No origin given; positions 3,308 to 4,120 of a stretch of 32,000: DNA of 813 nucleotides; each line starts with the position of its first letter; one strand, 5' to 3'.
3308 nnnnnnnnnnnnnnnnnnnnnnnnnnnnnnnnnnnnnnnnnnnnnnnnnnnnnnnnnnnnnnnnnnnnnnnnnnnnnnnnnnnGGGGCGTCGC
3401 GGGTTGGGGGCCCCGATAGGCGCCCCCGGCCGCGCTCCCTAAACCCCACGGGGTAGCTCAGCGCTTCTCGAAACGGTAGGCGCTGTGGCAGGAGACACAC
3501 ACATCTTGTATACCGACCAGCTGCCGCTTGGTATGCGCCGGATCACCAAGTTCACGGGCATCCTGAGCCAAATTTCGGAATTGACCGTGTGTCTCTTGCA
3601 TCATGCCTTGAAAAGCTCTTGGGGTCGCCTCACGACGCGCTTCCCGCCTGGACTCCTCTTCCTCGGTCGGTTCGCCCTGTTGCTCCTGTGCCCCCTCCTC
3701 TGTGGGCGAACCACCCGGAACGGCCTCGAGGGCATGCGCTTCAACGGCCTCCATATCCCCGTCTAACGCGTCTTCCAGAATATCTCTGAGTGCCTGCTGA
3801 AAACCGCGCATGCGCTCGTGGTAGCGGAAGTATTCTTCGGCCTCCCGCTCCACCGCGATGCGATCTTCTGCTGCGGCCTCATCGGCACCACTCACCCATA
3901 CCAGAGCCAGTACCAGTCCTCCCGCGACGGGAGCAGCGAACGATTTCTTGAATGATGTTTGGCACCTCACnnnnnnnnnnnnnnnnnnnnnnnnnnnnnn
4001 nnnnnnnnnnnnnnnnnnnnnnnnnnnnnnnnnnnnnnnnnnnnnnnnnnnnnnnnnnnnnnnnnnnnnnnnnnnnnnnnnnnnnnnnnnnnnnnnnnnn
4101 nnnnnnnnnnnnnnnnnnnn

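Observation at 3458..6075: TonB-dependent receptor followed by a secreted cytochrome c'-like protein, seen twice in the window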

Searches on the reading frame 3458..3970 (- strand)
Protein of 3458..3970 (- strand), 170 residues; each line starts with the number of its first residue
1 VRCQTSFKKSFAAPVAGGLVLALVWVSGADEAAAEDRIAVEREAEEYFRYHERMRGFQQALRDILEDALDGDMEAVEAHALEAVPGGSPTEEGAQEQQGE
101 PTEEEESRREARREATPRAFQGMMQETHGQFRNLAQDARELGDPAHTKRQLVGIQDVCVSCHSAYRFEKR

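Call 7: search_protein_families(library=pfam, proteins=[window:3458-3970:-], max_evalue=1)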
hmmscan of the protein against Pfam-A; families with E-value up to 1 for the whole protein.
window:3458-3970:- (170 aa): 3 families
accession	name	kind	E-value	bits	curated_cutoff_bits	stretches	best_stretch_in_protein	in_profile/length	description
PF01322.25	Cytochrom_C_2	-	1.7e-06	29.5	26.5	1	116-166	72-121/121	Cytochrome C'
PF15630.12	CENP-S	-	0.05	14.4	28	1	105-159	16-68/76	CENP-S protein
PF07361.16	Cytochrom_B562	-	0.17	12.9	30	0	32-80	39-87/102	Cytochrome b562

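Call 11: search_protein_families(library=ncbifam, proteins=[window:3458-3970:-], max_evalue=0.01)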
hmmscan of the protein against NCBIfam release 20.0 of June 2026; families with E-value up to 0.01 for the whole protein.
window:3458-3970:- (170 aa): 0 families

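Call 15: find_homologous_proteins(query=A1, max_evalue=0.001)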
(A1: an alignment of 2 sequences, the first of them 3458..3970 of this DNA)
Query A1 (2 sequences) (170 aa, profile of the alignment): 9 proteins with E <= 0.001 among 5258 candidates.
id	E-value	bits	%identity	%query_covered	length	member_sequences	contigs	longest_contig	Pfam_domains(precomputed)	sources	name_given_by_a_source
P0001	1.1e-97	344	42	88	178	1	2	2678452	-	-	-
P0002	8.1e-76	272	40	99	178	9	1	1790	-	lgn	-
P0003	5.6e-75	270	38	99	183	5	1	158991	-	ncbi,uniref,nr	ncbi:hypothetical protein LRF89_03220 [Halorhodospira sp. 9621]|uniref:hypothetical protein n=1 Tax=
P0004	4.4e-74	267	36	91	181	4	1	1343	-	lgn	-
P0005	1.5e-73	265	40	78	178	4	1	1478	PF01322.26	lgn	-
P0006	6.0e-66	240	99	77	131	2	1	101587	PF01322.26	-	-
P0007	1.2e-42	164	34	86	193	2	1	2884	-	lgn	-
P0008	2.9e-42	163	35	86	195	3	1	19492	-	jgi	-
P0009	3.1e-40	156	49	95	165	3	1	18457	PF01322.26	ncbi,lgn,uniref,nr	ncbi:MAG: hypothetical protein LLP51_08500 [Halorhodospira halophila]|uniref:hypothetical protein n=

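Call 19: find_encoding_contigs(protein=P0009, flank=8000, max_places=4)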
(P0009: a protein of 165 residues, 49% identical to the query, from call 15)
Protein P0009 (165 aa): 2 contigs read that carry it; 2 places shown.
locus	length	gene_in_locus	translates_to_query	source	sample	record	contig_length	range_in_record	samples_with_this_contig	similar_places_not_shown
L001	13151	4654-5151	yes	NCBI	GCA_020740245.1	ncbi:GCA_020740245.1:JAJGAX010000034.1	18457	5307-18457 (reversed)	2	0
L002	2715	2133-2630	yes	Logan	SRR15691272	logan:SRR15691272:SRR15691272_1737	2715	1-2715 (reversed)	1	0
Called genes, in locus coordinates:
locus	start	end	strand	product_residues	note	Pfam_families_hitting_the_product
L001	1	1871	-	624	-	PF07715:Plug, PF00593:TonB_dep_Rec_b-barrel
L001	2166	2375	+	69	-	PF10636:hemP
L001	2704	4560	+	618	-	PF07715:Plug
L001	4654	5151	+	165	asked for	PF01322:Cytochrom_C_2 (faint)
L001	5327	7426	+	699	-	PF07715:Plug, PF00593:TonB_dep_Rec_b-barrel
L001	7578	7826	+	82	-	-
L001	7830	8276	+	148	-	-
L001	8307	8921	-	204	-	PF04832:SOUL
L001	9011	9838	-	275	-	PF00582:Usp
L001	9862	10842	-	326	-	PF03703:bPH_2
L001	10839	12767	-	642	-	PF02028:BCCT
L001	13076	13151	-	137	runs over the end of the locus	PF14760:Rnk_N, PF01272:GreA_GreB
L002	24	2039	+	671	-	PF07715:Plug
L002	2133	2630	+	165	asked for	PF01322:Cytochrom_C_2 (faint)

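Call 20: find_encoding_contigs(protein=P0008, flank=8000, max_places=4)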
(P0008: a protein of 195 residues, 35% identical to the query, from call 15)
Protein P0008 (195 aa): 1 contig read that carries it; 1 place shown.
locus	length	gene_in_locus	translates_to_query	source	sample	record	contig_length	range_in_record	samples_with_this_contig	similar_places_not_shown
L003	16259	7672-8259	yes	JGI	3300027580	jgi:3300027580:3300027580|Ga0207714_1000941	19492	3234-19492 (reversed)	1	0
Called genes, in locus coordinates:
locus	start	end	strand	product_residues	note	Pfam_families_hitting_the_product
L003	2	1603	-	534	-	?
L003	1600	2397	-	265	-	PF02358:Trehalose_PPase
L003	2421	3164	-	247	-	PF00702:Hydrolase, PF12710:HAD (faint), PF13419:HAD_2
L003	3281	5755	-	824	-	PF08448:PAS_4, PF00989:PAS (weak), PF00989:PAS, PF08448:PAS_4, PF08447:PAS_3, PF13426:PAS_9, PF00990:GGDEF, PF00563:EAL, +5 more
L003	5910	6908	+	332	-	PF08240:ADH_N, PF00107:ADH_zinc_N, PF13602:ADH_zinc_N_2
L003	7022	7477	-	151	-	PF01322:Cytochrom_C_2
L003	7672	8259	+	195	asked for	-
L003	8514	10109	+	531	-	PF02028:BCCT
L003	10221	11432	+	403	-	PF07690:MFS_1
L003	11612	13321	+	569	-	-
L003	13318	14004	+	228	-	PF04612:T2SSM (weak)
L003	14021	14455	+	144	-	-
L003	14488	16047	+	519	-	PF07660:STN (faint), PF07655:Secretin_N_2 (weak), PF00263:Secretin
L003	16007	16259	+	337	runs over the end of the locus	PF13429:TPR_15 (faint), PF12895:ANAPC3 (faint), PF13432:TPR_16 (weak), PF14559:TPR_19, PF23914:TPR_CcmH_CycH, PF13428:TPR_14 (weak), PF14559:TPR_19 (weak), PF13432:TPR_16, +8 more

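Call 21: find_encoding_contigs(protein=P0003, flank=8000, max_places=4)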
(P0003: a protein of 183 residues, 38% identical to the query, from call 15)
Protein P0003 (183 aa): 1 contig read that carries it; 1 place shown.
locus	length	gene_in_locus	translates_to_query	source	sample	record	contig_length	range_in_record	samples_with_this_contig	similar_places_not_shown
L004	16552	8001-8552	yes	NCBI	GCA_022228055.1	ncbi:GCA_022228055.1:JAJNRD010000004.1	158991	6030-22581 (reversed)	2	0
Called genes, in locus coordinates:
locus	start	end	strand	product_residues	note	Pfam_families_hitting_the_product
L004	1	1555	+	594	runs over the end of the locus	PF01336:tRNA_anti-codon, PF01409:tRNA-synt_2d (faint), PF00152:tRNA-synt_2, PF02938:GAD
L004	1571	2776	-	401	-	PF01266:DAO (weak), PF01494:FAD_binding_3, PF05834:Lycopene_cycl (faint), PF08491:SE (weak)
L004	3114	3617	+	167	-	-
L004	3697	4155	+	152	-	PF02082:Rrf2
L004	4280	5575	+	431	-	PF03063:Prismane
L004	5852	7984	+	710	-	PF07715:Plug, PF00593:TonB_dep_Rec_b-barrel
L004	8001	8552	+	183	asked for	-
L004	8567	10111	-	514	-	PF00875:DNA_photolyase, PF03441:FAD_binding_7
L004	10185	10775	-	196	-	PF08241:Methyltransf_11, PF13649:Methyltransf_25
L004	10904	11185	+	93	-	-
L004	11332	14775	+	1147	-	PF00289:Biotin_carb_N, PF02786:CPSase_L_D2, PF02785:Biotin_carb_C, PF00682:HMGL-like, PF02436:PYC_OADA, PF00364:Biotin_lipoyl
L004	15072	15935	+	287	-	PF00196:GerE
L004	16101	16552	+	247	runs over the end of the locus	PF21155:VpsT-like_REC (weak), PF00196:GerE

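Call 26: search_protein_representatives(alignment_id=A2)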
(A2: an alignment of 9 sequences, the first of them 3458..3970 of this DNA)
Query: 9 sequences, 181 profile positions. Proteins with E-value up to 0.001 (for the whole library): 670; up to 1e-10: 120; up to 1e-30: 5. The best 150 are listed.
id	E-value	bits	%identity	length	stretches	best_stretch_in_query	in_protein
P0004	4.5e-86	303.7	-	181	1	6-181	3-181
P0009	1.3e-61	224.0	-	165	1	1-180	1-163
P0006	5.8e-52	192.6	-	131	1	37-180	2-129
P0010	4.6e-48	179.9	-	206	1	6-179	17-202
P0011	5.6e-36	140.5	-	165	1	12-180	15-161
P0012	1.3e-26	110.0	-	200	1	13-180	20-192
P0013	2.6e-26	109.0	-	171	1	10-179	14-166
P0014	3.1e-26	108.7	-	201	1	1-179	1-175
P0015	1.3e-25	106.7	-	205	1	19-180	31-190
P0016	2.4e-24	102.6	-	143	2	123-179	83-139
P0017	2.5e-24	102.5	-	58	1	124-181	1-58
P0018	3.2e-23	98.9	-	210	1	11-180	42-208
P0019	1.1e-22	97.2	-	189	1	11-178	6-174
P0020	1.3e-22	96.9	-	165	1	13-179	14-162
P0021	1.0e-20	90.7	-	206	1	5-178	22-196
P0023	4.1e-19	85.5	-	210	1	25-179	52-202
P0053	1.1e-14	71.1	-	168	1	6-180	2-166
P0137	2.7e-10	56.8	-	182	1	14-180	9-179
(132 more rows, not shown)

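Call 30: find_homologous_proteins(query=A3, max_evalue=0.00001)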
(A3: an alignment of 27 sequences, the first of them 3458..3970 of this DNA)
Query A3 (27 sequences) (170 aa, profile of the alignment): 15 proteins with E <= 0.00001 among 7230 candidates.
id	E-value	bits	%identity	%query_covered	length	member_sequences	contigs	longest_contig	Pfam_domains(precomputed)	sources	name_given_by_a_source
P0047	6.2e-45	172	30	67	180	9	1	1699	-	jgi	jgi:hypothetical protein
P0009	2.1e-42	163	49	95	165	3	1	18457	PF01322.26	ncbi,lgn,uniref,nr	ncbi:MAG: hypothetical protein LLP51_08500 [Halorhodospira halophila]|uniref:hypothetical protein n=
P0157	1.9e-41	160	28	81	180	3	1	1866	-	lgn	-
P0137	3.9e-38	150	25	89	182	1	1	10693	-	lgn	-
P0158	2.0e-35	141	24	89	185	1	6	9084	-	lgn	-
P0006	3.5e-35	140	99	77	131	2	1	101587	PF01322.26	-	-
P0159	3.3e-34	137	27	89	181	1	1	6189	-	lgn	-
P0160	1.4e-32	131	23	91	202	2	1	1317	PF01322.26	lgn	-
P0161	5.7e-32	129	23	94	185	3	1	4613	-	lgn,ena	-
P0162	6.4e-31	126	26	88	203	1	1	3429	PF01322.26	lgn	-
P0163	8.4e-28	116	28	85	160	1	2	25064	-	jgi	jgi:hypothetical protein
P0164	2.2e-23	101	33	26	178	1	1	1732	-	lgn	-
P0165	7.5e-18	83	36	26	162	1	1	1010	-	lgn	-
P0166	2.8e-17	82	38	29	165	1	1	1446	-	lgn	-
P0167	6.2e-11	61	31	30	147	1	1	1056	-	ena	-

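Call 32: find_encoding_contigs(protein=P0010, flank=8000, max_places=4)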
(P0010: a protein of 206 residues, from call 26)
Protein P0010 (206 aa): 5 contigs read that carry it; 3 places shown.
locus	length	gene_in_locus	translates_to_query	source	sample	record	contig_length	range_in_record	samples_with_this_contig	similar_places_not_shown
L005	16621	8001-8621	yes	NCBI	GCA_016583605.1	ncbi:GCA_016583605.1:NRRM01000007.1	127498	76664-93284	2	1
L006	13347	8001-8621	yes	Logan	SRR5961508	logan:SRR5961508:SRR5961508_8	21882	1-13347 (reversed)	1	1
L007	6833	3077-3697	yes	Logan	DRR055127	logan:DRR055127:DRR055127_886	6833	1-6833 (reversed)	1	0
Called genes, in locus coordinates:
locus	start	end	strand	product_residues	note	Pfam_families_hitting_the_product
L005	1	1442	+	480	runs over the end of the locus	PF07719:TPR_2 (faint)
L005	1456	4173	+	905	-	PF04773:FecR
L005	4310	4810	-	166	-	PF01451:LMWPc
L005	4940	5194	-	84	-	PF10636:hemP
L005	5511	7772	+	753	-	PF07715:Plug, PF00593:TonB_dep_Rec_b-barrel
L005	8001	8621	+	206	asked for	-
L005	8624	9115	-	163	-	PF19991:HMA_2 (weak), PF14358:DUF4405 (weak)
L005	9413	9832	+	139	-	PF19991:HMA_2 (faint)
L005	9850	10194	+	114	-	-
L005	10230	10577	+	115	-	-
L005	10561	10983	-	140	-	-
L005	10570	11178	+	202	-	-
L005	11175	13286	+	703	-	PF00403:HMA (faint), PF00122:E1-E2_ATPase, PF00702:Hydrolase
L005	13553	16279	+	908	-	PF00311:PEPcase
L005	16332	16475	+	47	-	-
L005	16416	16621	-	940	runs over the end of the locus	PF12974:Phosphonate-bd, PF00512:HisKA, PF02518:HATPase_c, PF00072:Response_reg, PF01627:Hpt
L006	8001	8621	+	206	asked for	-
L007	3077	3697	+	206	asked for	-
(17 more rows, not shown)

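Call 33: find_encoding_contigs(protein=P0163, flank=8000, max_places=4)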
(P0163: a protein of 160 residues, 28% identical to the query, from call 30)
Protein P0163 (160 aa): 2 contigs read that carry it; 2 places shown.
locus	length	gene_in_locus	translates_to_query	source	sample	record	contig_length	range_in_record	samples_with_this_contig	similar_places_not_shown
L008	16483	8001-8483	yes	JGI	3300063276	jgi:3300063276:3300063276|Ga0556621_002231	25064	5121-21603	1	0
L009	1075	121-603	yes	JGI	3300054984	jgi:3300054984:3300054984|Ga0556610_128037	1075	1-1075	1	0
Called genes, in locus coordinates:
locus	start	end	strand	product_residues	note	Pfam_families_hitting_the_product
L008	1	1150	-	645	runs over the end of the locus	PF26965:MimR_N, PF01590:GAF, PF00158:Sigma54_activat, PF14532:Sigma54_activ_2, PF25601:AAA_lid_14, PF02954:HTH_8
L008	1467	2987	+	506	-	PF00171:Aldedh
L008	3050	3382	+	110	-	PF13442:Cytochrome_CBB3, PF00034:Cytochrom_C (weak)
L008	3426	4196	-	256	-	PF00117:GATase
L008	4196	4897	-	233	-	-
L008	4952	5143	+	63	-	-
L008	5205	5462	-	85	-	PF10006:DUF2249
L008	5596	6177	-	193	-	PF01814:Hemerythrin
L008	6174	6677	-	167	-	PF02082:Rrf2, PF12802:MarR_2 (weak), PF13463:HTH_27 (weak)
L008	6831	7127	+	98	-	PF10006:DUF2249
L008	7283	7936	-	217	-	PF03006:HlyIII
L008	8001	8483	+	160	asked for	-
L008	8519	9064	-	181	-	PF01883:FeS_assembly_P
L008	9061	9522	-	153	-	PF01592:NifU_N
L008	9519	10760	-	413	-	PF00155:Aminotran_1_2, PF00266:Aminotran_5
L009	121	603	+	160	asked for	-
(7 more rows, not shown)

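Call 34: find_encoding_contigs(protein=P0137, flank=8000, max_places=4)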
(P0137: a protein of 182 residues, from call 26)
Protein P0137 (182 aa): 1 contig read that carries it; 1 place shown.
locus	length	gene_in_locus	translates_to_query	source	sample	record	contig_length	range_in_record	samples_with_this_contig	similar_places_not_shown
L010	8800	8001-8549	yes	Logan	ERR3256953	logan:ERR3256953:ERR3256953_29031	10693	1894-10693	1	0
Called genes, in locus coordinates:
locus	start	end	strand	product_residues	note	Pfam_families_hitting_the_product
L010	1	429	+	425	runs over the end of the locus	PF02321:OEP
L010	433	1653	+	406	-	PF25971:CzcB_N, PF25917:BSH_RND (faint), PF25919:BSH_CusB (faint), PF25973:BSH_CzcB (faint), PF25975:CzcB_C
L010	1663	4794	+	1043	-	PF00873:ACR_tran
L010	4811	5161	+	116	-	PF28289:BV97_02767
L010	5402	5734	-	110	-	PF21173:DksA-like_N (weak), PF01258:zf-dskA_traR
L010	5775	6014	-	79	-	PF04325:DUF465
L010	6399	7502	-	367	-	-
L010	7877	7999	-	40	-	-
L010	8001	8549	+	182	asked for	-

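Call 38: find_related_loci(query=A5, collection=genome_contigs, flank=7000)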
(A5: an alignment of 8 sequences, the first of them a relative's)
Query A5 (178 aa) in genome_contigs; peptide patterns used: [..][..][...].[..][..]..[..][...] (x = any residue, [..] = any of these).
73 stretches matched a pattern; 2 encode a relative of the query (tblastn E <= 1e-3); 2 distinct loci.
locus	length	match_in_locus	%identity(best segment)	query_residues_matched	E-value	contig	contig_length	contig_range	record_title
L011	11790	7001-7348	26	28-178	2e-9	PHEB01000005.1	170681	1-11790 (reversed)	MAG: Alphaproteobacteria bacterium HGW-Alphaproteobacteria-7 bjp_ig2102_scaffold_175, whole genome shotgun sequence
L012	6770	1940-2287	25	28-178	6e-9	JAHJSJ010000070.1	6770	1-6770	MAG: Alphaproteobacteria bacterium isolate OS_PC_MetaG.mb.198 OS_PC_MetaG.mb.198_k141_190896, whole genome shotgun seque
